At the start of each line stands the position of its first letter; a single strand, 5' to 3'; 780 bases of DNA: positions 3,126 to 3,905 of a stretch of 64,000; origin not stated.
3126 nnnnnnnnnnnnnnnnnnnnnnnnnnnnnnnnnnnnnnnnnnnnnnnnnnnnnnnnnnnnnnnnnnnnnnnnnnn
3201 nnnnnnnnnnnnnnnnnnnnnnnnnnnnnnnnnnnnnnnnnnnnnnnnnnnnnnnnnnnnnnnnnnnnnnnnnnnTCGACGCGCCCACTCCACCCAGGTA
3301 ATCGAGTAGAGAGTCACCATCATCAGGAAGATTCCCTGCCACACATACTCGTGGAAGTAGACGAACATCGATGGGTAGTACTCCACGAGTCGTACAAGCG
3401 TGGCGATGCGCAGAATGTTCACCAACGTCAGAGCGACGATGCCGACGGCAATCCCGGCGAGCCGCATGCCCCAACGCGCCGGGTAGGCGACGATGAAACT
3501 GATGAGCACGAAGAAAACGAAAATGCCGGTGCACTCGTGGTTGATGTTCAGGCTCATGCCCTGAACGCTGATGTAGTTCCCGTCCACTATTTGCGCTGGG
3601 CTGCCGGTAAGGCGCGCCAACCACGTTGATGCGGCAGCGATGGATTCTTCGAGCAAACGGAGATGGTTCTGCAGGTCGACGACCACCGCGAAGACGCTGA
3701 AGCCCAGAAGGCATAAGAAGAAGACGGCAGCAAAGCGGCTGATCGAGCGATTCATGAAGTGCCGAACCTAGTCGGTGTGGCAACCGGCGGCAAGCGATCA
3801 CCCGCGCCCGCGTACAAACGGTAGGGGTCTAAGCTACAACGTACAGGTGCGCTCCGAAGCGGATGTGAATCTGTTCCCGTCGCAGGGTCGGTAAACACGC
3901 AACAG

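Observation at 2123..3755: Short exosortase-like membrane gene coupled to a second membrane gene and a HAD phosphatase, with no PEP-CTERM substrate in view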

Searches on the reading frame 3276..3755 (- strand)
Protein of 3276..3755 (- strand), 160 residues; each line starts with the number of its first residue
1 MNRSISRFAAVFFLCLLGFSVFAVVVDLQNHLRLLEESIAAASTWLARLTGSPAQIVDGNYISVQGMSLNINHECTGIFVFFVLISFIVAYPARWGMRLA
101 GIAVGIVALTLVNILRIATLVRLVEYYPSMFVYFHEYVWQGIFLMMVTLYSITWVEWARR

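Call 3: search_protein_families(library=ncbifam, proteins=[window:3276-3755:-], max_evalue=1)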
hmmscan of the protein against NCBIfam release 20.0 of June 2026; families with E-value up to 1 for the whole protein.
seq(160 aa): 15 families
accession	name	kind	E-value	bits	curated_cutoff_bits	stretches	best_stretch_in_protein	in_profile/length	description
TIGR04177.1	exosort_XrtH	exception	4.8e-21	75.4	86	1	7-158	2-155/158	exosortase H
NF046081.1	exosort_XrtX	exception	3.8e-18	65.9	170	1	5-157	4-161/168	exosortase X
TIGR04144.1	archaeo_VPXXXP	exception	1.3e-15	57.7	150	1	6-156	2-151/156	archaeosortase B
TIGR04178.1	exo_archaeo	signature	3.3e-14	52.9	23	1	70-155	2-94/97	exosortase/archaeosortase family protein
TIGR04300.1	exosort_XrtM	exception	9.2e-13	48.9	125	1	34-158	20-144/150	exosortase family protein XrtM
TIGR04124.1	archaeo_artE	exception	1e-12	48.4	95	1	20-157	18-150/153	archaeosortase family protein ArtE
NF046083.1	exosort_XrtY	exception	2e-11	44.1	160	1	26-150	40-165/168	exosortase Y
TIGR04128.1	exoso_Fjoh_1448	exception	4.6e-11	43.2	90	1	5-156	12-170/174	exosortase family protein XrtF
TIGR03110.1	exosort_Gpos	exception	1e-08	35.3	102.75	1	11-150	26-172/187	exosortase family protein XrtG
NF045528.1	heimosortase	equivalog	9.5e-07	29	130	1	51-139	68-156/199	heimdallarchaeosortase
NF033505.2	paceosortase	exception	4.1e-06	27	80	1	42-149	33-139/167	pacearchaeosortase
TIGR04125.1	exosort_PGF_TRM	exception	2.1e-05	24.1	75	1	5-120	81-195/271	archaeosortase A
TIGR03762.1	archaeo_artC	exception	5e-05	23.3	100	1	10-149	119-267/274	archaeosortase C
NF012139.0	exosort_XrtP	exception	0.0019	18.2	200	1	63-138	55-134/159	exosortase P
TIGR04175.1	archaeo_artD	exception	0.0034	17.4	125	1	32-155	20-139/150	archaeosortase D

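Call 4: search_protein_families(library=pfam, proteins=[window:3276-3755:-], max_evalue=1)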
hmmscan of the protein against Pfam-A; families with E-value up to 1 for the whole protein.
seq(160 aa): 1 family
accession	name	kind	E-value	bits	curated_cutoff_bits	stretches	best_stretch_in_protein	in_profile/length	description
PF09721.15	Exosortase_EpsH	-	1.1e-11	45.1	25.7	1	11-153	103-251/254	Transmembrane exosortase (Exosortase_EpsH)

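Call 6: find_homologous_proteins(query=window:3276-3755:-)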
Query seq(160 aa) (160 aa): 272 proteins with E <= 0.001 among 380 candidates; the best 120 are listed.
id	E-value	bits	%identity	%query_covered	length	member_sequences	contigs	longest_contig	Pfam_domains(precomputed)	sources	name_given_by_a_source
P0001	2.1e-97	342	100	100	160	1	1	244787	PF09721.16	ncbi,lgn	-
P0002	5.1e-71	256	70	100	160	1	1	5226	PF09721.16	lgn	-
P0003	8.3e-69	249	68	100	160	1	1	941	PF09721.16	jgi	jgi:exosortase/archaeosortase family protein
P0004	2.9e-68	247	71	100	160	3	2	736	PF09721.16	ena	-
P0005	1.8e-67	244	69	100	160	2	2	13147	PF09721.16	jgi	jgi:exosortase/archaeosortase family protein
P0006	2.1e-67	244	70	100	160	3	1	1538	PF09721.16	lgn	-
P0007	2.2e-67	244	69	100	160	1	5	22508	PF09721.16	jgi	jgi:exosortase/archaeosortase family protein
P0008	3.9e-67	243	68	100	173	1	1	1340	PF09721.16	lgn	-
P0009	4.6e-67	243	68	100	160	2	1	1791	PF09721.16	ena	-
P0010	1.1e-66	242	68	100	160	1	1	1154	PF09721.16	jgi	jgi:exosortase/archaeosortase family protein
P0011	1.2e-66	242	64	100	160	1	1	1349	PF09721.16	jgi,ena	-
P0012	1.7e-66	241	67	100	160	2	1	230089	PF09721.16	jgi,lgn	jgi:exosortase/archaeosortase family protein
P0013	3.2e-66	240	68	100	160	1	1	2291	PF09721.16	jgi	jgi:exosortase/archaeosortase family protein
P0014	3.2e-66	240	70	99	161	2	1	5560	PF09721.16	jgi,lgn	-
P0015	5.5e-66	240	69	100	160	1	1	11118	PF09721.16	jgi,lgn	-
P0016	7.1e-66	239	69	99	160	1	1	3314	PF09721.16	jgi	jgi:exosortase/archaeosortase family protein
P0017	7.2e-66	239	69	96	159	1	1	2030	PF09721.16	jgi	jgi:exosortase/archaeosortase family protein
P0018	1.5e-65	238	66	100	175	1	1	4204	PF09721.16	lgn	-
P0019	1.5e-65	238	69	88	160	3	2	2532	PF09721.16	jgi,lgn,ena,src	-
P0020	2.3e-65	238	66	100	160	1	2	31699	PF09721.16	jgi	jgi:exosortase/archaeosortase family protein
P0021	2.5e-65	237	67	86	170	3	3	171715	PF09721.16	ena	-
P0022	1.0e-64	235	68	100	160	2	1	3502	PF09721.16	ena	-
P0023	1.9e-64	235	66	88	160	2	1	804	PF09721.16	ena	-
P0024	2.6e-64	234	68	100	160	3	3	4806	PF09721.16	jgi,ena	jgi:exosortase/archaeosortase family protein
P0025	2.6e-64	234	67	100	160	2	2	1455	PF09721.16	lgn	-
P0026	3.4e-64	234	68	88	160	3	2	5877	PF09721.16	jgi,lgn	jgi:exosortase/archaeosortase family protein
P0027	3.5e-64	234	68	99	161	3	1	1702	PF09721.16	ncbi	-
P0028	3.8e-64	234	65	100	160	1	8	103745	PF09721.16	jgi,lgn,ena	-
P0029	7.2e-64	233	66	100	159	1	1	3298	PF09721.16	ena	-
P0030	7.5e-64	233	65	100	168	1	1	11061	PF09721.16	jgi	jgi:exosortase/archaeosortase family protein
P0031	8.7e-64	232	69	86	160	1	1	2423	PF09721.16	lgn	-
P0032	1.0e-63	232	66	100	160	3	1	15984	PF09721.16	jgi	-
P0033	1.6e-63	232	66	100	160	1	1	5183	PF09721.16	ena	-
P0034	2.1e-63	231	68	99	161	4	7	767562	PF09721.16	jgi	jgi:exosortase/archaeosortase family protein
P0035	2.3e-63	231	67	88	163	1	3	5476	PF09721.16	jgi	jgi:exosortase/archaeosortase family protein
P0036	2.3e-63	231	67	99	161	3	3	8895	PF09721.16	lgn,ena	-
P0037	2.6e-63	231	67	100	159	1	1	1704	PF09721.16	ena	-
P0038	4.0e-63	230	66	100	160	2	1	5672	PF09721.16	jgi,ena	-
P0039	4.5e-63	230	65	88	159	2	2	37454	PF09721.16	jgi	jgi:exosortase/archaeosortase family protein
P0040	5.2e-63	230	67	100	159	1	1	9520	PF09721.16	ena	-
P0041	7.6e-63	229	70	88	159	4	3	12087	PF09721.16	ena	-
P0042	8.7e-63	229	66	100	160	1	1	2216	PF09721.16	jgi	jgi:archaeosortase B (VPXXXP-CTERM-specific)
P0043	8.9e-63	229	67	88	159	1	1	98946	PF09721.16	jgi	jgi:exosortase/archaeosortase family protein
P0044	1.1e-62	229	64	100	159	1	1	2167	PF09721.16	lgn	-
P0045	1.1e-62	229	68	88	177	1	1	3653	PF09721.16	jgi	jgi:exosortase/archaeosortase family protein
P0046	1.2e-62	229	67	88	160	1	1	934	PF09721.16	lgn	-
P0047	1.2e-62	229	67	100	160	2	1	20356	PF09721.16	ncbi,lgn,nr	ncbi:MAG: archaeosortase/exosortase family protein [Deltaproteobacteria bacterium]|nr:archaeosortase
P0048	1.3e-62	229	66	100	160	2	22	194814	PF09721.16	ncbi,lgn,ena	-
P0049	1.5e-62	228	67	88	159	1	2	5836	PF09721.16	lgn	-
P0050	2.0e-62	228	68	90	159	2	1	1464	PF09721.16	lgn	-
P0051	2.1e-62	228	70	88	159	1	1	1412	PF09721.16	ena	-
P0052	2.7e-62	228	63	100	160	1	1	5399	PF09721.16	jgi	jgi:exosortase/archaeosortase family protein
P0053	3.4e-62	227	65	100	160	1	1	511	PF09721.16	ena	-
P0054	3.4e-62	227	66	99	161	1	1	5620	PF09721.16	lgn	-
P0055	5.7e-62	227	65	100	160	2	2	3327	PF09721.16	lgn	-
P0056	6.0e-62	227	68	88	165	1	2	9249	PF09721.16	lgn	-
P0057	6.2e-62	226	66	98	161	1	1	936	PF09721.16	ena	-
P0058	6.6e-62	226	63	100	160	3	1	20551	PF09721.16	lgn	-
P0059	7.4e-62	226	67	86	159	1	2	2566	PF09721.16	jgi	jgi:exosortase/archaeosortase family protein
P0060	8.6e-62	226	67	98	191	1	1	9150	PF09721.16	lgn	-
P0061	1.0e-61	226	66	88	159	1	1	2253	PF09721.16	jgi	-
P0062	1.6e-61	225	64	100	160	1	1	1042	PF09721.16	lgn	-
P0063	1.9e-61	225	63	100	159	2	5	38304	PF09721.16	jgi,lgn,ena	jgi:exosortase/archaeosortase family protein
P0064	2.6e-61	224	65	100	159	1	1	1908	PF09721.16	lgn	-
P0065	2.7e-61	224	63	100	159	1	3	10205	PF09721.16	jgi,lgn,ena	-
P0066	2.9e-61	224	64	100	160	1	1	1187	PF09721.16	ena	-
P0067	2.9e-61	224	66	98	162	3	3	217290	PF09721.16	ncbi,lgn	-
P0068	3.0e-61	224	67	86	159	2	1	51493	PF09721.16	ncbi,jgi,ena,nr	ncbi:MAG TPA: archaeosortase/exosortase family protein [Candidatus Margulisiibacteriota bacterium]|n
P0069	3.6e-61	224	65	88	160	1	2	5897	PF09721.16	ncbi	-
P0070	3.7e-61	224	68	83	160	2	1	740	PF09721.16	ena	-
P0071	3.9e-61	224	65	88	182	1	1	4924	PF09721.16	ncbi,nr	ncbi:MAG TPA: archaeosortase/exosortase family protein, partial [Terriglobales bacterium]|nr:archaeo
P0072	5.6e-61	223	65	85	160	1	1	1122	PF09721.16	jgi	jgi:exosortase/archaeosortase family protein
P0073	6.9e-61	223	66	100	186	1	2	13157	PF09721.16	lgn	-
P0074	7.4e-61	223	63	100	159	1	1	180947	PF09721.16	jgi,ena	jgi:exosortase/archaeosortase family protein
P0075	9.3e-61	223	64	100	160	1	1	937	PF09721.16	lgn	-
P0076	1.3e-60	222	66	96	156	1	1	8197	PF09721.16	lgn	-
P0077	1.5e-60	222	65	100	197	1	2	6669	PF09721.16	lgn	-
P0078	1.6e-60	222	66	88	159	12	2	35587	PF09721.16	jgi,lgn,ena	-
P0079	2.3e-60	221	64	100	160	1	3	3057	PF09721.16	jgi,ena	-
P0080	2.7e-60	221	64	100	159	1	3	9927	PF09721.16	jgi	jgi:exosortase/archaeosortase family protein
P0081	3.1e-60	221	63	100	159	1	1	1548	PF09721.16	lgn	-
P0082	3.9e-60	221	66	99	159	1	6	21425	PF09721.16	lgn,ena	-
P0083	4.0e-60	221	63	100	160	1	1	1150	PF09721.16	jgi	jgi:exosortase/archaeosortase family protein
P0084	4.4e-60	220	63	99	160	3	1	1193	PF09721.16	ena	-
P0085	5.2e-60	220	63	100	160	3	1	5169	PF09721.16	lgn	-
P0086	5.5e-60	220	66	88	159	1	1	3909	PF09721.16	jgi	jgi:exosortase/archaeosortase family protein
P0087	6.2e-60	220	64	100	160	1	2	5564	PF09721.16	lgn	-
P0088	6.3e-60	220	64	99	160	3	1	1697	PF09721.16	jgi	jgi:exosortase/archaeosortase family protein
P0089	6.7e-60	220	68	96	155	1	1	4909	PF09721.16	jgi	jgi:exosortase/archaeosortase family protein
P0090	8.2e-60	220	66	100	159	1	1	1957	PF09721.16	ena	-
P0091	8.5e-60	220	65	100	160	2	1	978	PF09721.16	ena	-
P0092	9.1e-60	219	65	88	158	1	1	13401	PF09721.16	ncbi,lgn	ncbi:MAG: archaeosortase/exosortase family protein [Candidatus Binatia bacterium]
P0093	9.2e-60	219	61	100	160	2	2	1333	PF09721.16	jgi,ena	jgi:exosortase/archaeosortase family protein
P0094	9.8e-60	219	66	88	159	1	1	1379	PF09721.16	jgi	jgi:exosortase/archaeosortase family protein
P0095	1.1e-59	219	64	88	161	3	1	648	PF09721.16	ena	-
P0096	1.1e-59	219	63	100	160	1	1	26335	PF09721.16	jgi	jgi:exosortase/archaeosortase family protein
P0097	1.8e-59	218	66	88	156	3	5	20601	PF09721.16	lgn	-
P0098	2.4e-59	218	66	96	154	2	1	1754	PF09721.16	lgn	-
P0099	2.7e-59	218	61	100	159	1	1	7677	PF09721.16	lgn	-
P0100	2.8e-59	218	63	100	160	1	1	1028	PF09721.16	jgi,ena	-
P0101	3.0e-59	218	64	100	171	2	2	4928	PF09721.16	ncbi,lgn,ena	-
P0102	3.1e-59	218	65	88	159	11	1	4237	PF09721.16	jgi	jgi:exosortase/archaeosortase family protein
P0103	3.4e-59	218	62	100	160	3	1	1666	PF09721.16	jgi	jgi:exosortase/archaeosortase family protein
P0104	3.8e-59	217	66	89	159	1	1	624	PF09721.16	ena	-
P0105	3.8e-59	217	64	100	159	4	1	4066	PF09721.16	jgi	jgi:exosortase/archaeosortase family protein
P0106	4.0e-59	217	65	88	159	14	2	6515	PF09721.16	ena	-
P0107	4.5e-59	217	61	100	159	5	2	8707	PF09721.16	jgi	jgi:exosortase/archaeosortase family protein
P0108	5.5e-59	217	64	100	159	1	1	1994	PF09721.16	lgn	-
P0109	5.5e-59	217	65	100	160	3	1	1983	PF09721.16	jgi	jgi:exosortase/archaeosortase family protein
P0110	6.8e-59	217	62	100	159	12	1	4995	PF09721.16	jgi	jgi:exosortase/archaeosortase family protein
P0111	7.0e-59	217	64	88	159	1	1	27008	PF09721.16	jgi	jgi:exosortase/archaeosortase family protein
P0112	8.1e-59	216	64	96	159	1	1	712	PF09721.16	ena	-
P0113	8.5e-59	216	62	100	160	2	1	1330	PF09721.16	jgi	-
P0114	9.5e-59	216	62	100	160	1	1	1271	PF09721.16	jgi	jgi:exosortase/archaeosortase family protein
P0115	1.3e-58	216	63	100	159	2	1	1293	PF09721.16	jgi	jgi:exosortase/archaeosortase family protein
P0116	1.7e-58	215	65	100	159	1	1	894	PF09721.16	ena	-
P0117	1.8e-58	215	67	88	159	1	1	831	PF09721.16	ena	-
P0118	2.1e-58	215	62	100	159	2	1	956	PF09721.16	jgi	-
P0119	2.3e-58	215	63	88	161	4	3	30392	PF09721.16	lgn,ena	-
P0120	2.4e-58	215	63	100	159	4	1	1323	PF09721.16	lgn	-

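Call 7: find_encoding_contigs(protein=P0001, flank=10000, max_places=3)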
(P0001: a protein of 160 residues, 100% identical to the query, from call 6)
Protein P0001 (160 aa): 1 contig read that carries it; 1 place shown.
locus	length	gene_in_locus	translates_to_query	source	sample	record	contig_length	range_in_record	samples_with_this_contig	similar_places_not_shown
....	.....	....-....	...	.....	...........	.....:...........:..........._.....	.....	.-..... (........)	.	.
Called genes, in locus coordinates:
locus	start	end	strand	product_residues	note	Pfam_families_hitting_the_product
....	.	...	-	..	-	?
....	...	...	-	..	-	-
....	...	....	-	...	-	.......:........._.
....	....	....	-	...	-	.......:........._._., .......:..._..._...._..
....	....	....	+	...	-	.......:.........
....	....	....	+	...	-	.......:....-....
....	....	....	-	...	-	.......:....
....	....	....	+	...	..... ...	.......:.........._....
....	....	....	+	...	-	-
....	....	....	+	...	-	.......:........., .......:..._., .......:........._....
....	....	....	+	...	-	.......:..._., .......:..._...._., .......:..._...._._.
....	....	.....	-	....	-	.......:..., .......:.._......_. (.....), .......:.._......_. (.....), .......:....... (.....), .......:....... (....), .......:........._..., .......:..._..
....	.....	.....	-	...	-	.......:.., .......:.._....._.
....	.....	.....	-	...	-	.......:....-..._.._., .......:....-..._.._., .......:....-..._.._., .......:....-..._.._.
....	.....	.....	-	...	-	?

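Call 8: find_encoding_contigs(protein=P0034, flank=10000, max_places=4)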
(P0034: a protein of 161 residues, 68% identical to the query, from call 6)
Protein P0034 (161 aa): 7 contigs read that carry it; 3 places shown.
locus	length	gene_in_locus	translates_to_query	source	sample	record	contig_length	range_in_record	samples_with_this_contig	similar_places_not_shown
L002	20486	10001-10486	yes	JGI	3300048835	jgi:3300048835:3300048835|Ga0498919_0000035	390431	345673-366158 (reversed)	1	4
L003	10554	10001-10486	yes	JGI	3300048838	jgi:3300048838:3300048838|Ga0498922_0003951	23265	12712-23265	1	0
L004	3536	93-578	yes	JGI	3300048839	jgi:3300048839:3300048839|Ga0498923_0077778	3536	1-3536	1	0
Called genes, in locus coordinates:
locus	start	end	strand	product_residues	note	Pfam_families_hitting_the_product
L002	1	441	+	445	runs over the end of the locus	PF11737:DUF3300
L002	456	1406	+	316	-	PF11453:DUF2950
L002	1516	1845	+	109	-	-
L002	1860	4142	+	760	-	-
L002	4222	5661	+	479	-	PF00884:Sulfatase, PF01663:Phosphodiest, PF16347:SGSH_C (weak)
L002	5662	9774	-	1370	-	-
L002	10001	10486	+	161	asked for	PF09721:Exosortase_EpsH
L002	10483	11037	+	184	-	-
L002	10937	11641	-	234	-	PF00702:Hydrolase, PF13419:HAD_2, PF13242:Hydrolase_like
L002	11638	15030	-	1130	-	PF12773:DZR, PF13240:Zn_Ribbon_1 (faint), PF00211:Guanylate_cyc, PF13191:AAA_16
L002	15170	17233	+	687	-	-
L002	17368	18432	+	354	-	PF00034:Cytochrom_C (faint), PF03150:CCP_MauG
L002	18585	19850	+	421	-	PF00144:Beta-lactamase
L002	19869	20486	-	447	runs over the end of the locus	PF00072:Response_reg, PF00158:Sigma54_activat, PF01078:Mg_chelatase (faint), PF14532:Sigma54_activ_2, PF00004:AAA (faint), PF07728:AAA_5, PF25601:AAA_lid_14, PF02954:HTH_8 (weak)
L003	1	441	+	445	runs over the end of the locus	PF11737:DUF3300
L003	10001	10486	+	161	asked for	PF09721:Exosortase_EpsH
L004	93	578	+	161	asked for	PF09721:Exosortase_EpsH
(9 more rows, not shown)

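Call 10: find_related_loci(query=A1, collection=genome_contigs, flank=10000)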
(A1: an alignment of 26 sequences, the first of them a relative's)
Query A1 (160 aa) in genome_contigs; peptide patterns used: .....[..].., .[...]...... (x = any residue, [..] = any of these).
53 stretches matched a pattern; 43 encode a relative of the query (tblastn E <= 1e-3); 42 distinct loci.
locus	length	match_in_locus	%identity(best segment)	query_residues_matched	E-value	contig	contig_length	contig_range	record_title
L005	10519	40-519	65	1-160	1e-70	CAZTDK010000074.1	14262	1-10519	MAG TPA_asm: uncultured Candidatus Binatia bacterium isolate binchicken_co54_374 genome assembly, contig: NODE_7633_leng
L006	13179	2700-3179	67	1-160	4e-69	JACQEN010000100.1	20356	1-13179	MAG: Deltaproteobacteria bacterium isolate NC_groundwater_1022_Pr1_S-0.65um_62_10 Montesol18_Sp65_coassembly_scaffold_39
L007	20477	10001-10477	63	1-160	9e-67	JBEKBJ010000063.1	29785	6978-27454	MAG: Candidatus Binatia bacterium isolate SPRUCE 133 SPRUCE_133_63, whole genome shotgun sequence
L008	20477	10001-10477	61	1-160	1e-65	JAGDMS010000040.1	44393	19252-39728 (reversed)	MAG: Deltaproteobacteria bacterium isolate CTSoil_040 scaffold_683, whole genome shotgun sequence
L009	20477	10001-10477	64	1-160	3e-64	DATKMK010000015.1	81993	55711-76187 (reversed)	MAG TPA_asm: Candidatus Binatia bacterium isolate SMAG_U14709 k141_4254824, whole genome shotgun sequence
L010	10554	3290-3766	63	1-160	2e-63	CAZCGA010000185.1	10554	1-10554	MAG TPA_asm: uncultured Candidatus Binatia bacterium isolate SRP119689_co1_8 genome assembly, contig: NODE_9615_length_1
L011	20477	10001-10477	58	1-159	7e-63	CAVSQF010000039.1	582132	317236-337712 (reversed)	MAG: uncultured delta proteobacterium isolate MFD01476.bin.1.163 genome assembly, contig: contig_27971, whole genome sho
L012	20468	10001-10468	60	1-157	2e-61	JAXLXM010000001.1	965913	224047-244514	MAG: Candidatus Binatia bacterium isolate STL-DESB1 C1.37.fa-1, whole genome shotgun sequence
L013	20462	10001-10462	66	4-157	3e-61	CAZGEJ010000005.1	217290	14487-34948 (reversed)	MAG TPA_asm: uncultured Candidatus Binatia bacterium isolate binchicken_co319_203 genome assembly, contig: NODE_70_lengt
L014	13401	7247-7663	65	20-159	6e-60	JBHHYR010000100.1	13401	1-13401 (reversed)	MAG: Candidatus Binatia bacterium isolate Maj_2_bin.38 NODE_2523_length_13401_cov_5.942754, whole genome shotgun sequenc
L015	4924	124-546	65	20-160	7e-60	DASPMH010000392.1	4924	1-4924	MAG TPA_asm: Terriglobales bacterium isolate SMAG_U12087 k141_199841, whole genome shotgun sequence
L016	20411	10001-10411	67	23-160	1e-59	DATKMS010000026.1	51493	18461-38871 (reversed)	MAG TPA_asm: Candidatus Margulisiibacteriota bacterium isolate SMAG_U14717 k141_2702431, whole genome shotgun sequence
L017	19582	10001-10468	59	1-156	4e-59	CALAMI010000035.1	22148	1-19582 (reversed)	MAG: Candidatus Binatia bacterium isolate R1_Bin_MAXBIN__076_sub_1 genome assembly, contig: c_000002754029, whole genome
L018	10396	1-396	65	28-160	4e-55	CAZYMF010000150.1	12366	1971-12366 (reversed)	MAG TPA_asm: uncultured Candidatus Binatia bacterium isolate SRP214966_co3_99 genome assembly, contig: NODE_8151_length_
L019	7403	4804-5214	62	20-157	7e-55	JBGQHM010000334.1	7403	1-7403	MAG: Candidatus Binatia bacterium isolate OBJ2_061818_070_72 k141_360417_length_7403_cov_12.3500, whole genome shotgun s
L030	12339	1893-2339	49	7-156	2e-41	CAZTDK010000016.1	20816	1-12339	MAG TPA_asm: uncultured Candidatus Binatia bacterium isolate binchicken_co54_374 genome assembly, contig: NODE_4493_leng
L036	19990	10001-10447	40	7-160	5e-29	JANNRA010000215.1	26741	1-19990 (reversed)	MAG: bacterium isolate SOY_31_metabat_388 SOY_31_k141_2986704, whole genome shotgun sequence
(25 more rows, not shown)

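Call 31: search_solved_structures(query=A1, max_evalue=1)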
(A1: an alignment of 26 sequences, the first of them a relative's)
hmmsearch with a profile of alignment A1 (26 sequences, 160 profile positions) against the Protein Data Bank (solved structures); distinct sequences matched with E-value up to 1: 0.
